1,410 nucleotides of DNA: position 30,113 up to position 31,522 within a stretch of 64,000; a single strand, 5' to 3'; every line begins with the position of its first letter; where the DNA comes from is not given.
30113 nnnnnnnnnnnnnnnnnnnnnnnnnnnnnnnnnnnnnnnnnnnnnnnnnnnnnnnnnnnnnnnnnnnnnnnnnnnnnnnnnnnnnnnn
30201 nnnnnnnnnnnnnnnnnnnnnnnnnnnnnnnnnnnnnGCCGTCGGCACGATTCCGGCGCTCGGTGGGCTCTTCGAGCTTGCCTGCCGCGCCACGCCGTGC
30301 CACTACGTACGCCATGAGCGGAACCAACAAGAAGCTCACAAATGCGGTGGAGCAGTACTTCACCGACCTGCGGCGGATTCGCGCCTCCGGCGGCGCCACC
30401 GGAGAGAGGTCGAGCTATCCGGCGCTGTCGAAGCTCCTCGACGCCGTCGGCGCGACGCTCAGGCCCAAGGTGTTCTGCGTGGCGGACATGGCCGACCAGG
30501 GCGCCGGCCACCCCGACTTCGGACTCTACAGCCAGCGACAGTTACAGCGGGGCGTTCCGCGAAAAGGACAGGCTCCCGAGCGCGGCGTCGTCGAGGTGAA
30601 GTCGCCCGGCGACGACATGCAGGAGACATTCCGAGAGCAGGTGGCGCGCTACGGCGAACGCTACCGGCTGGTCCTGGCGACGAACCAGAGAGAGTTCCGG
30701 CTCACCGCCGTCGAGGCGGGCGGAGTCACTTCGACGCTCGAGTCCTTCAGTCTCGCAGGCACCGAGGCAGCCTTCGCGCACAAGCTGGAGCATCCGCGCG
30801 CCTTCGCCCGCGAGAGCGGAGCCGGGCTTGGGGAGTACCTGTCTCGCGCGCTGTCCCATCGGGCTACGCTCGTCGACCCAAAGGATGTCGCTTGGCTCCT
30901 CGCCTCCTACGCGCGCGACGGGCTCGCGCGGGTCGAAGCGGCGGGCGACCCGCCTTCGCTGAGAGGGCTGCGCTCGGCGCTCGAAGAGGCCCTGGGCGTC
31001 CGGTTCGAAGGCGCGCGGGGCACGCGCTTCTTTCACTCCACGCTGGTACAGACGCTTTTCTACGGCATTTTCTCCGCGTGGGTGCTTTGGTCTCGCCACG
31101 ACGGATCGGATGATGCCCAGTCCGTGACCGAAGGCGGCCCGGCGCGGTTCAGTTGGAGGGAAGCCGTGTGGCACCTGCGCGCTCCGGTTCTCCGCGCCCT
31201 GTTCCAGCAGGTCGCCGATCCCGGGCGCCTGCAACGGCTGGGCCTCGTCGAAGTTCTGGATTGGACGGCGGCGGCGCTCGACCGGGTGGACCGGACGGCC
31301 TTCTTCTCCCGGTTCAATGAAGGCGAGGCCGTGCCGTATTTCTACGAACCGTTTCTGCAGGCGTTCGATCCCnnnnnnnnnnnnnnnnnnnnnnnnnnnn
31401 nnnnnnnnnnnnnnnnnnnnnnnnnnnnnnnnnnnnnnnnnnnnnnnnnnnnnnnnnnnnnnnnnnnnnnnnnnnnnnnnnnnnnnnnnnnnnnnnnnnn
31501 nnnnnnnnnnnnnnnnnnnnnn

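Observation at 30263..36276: Lower-GC defence-type island: MmeI-like Type IIG RM fusion, orphan gene, and Schlafen-like AlbA_2/HATPase_c_4 protein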

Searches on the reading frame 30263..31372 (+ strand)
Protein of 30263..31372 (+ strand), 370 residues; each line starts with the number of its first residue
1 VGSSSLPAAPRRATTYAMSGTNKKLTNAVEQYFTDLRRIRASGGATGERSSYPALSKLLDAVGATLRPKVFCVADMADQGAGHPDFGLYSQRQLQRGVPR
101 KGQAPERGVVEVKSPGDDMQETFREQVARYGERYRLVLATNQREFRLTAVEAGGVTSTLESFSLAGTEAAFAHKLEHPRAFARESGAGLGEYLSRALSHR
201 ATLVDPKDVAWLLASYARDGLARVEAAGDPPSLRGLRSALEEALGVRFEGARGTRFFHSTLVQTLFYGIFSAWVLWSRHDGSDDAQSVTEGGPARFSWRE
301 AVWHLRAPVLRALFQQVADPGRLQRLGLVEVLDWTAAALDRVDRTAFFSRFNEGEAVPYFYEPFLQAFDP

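Call 75: search_solved_structures(query=A4, max_evalue=1, show_alignments=3)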
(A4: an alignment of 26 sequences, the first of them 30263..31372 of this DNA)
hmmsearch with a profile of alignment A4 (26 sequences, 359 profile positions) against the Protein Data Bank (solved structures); distinct sequences matched with E-value up to 1: 1.
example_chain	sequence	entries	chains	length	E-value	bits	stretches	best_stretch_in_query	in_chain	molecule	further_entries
7lo5_A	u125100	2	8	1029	0.0036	19.6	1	323-359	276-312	Site-specific DNA-methyltransferase (adenine-specific)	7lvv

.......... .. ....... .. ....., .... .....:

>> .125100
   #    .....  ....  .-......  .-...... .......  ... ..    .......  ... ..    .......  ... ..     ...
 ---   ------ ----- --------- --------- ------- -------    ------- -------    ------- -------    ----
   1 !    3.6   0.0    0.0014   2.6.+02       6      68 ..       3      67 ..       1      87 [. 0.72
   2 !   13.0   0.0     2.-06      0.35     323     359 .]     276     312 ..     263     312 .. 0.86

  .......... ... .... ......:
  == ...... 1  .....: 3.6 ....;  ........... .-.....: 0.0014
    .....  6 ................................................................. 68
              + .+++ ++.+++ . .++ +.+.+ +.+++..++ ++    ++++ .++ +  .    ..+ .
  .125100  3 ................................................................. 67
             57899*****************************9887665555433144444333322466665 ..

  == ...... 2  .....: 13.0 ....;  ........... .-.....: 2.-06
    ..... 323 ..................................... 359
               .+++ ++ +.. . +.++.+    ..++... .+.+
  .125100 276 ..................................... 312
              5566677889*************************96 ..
